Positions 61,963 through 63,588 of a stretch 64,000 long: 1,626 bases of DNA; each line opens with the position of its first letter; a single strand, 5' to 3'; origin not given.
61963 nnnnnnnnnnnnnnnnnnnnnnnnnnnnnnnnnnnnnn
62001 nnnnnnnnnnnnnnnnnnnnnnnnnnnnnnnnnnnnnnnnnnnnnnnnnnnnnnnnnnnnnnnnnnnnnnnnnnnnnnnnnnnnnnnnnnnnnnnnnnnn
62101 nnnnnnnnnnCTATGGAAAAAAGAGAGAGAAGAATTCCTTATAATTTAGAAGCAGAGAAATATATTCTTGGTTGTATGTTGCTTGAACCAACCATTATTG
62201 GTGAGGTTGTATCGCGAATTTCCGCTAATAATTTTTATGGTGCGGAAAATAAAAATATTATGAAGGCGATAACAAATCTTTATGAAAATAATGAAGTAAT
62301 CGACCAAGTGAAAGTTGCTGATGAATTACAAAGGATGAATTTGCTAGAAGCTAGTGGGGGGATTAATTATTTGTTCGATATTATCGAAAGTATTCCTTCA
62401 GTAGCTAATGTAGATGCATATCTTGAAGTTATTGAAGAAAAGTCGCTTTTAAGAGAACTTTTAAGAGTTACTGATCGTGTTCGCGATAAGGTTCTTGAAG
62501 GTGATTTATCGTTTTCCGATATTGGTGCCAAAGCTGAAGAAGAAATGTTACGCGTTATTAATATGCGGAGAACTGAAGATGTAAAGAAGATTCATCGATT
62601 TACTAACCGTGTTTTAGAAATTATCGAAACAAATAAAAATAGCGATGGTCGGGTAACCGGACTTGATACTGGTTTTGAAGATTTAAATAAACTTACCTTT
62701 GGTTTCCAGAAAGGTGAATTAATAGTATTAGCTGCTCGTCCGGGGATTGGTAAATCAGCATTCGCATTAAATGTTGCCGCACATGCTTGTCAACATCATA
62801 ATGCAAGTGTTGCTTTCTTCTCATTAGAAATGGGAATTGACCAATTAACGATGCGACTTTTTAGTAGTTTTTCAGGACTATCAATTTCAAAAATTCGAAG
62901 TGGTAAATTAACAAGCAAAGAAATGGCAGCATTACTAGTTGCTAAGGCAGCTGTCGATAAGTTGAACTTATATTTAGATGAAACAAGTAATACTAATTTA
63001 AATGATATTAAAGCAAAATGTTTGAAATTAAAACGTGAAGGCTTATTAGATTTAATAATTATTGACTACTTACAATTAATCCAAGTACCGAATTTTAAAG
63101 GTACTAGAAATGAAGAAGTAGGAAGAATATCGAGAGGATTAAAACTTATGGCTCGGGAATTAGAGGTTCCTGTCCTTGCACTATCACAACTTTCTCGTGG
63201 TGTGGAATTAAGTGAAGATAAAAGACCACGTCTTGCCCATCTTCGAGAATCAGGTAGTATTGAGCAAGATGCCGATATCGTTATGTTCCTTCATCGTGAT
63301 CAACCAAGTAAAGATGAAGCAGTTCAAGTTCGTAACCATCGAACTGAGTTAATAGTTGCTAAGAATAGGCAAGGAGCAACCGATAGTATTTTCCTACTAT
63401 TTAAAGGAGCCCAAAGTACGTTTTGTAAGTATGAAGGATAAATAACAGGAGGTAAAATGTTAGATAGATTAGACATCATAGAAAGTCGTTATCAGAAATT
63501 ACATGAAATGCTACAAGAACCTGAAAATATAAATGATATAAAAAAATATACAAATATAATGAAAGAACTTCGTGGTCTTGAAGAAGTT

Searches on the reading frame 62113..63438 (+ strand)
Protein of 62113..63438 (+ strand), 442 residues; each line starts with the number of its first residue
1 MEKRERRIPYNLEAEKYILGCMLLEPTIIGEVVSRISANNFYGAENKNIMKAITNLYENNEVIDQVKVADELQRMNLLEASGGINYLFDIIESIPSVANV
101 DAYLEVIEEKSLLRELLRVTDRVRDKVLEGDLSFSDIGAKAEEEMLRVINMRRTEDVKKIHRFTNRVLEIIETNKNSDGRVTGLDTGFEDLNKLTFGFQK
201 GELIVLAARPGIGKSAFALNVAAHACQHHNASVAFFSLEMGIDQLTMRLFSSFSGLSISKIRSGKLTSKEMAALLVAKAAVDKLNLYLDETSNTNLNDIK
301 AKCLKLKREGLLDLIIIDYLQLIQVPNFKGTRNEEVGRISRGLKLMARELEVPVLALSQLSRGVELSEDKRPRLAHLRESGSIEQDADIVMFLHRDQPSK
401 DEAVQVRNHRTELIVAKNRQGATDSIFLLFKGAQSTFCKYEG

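Call 49: search_protein_families(library=pfam, proteins=[window:62113-63438:+], max_evalue=0.0001)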
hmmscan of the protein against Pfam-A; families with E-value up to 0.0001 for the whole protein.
window:62113-63438:+ (442 aa): 4 families
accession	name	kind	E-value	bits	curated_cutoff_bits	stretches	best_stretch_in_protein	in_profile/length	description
PF03796.21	DnaB_C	-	1.1e-89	300.6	27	1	183-437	1-253/255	DnaB-like helicase C terminal domain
PF00772.26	DnaB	-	2e-26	92.5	23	1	9-109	3-103/103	DnaB-like helicase N terminal domain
PF13481.12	AAA_25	-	6.6e-13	49.2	27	1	183-360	14-190/195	AAA domain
PF20307.4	divDNAB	-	2.6e-05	23.5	26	1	165-341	38-227/356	Divergent DnaB-like ATPase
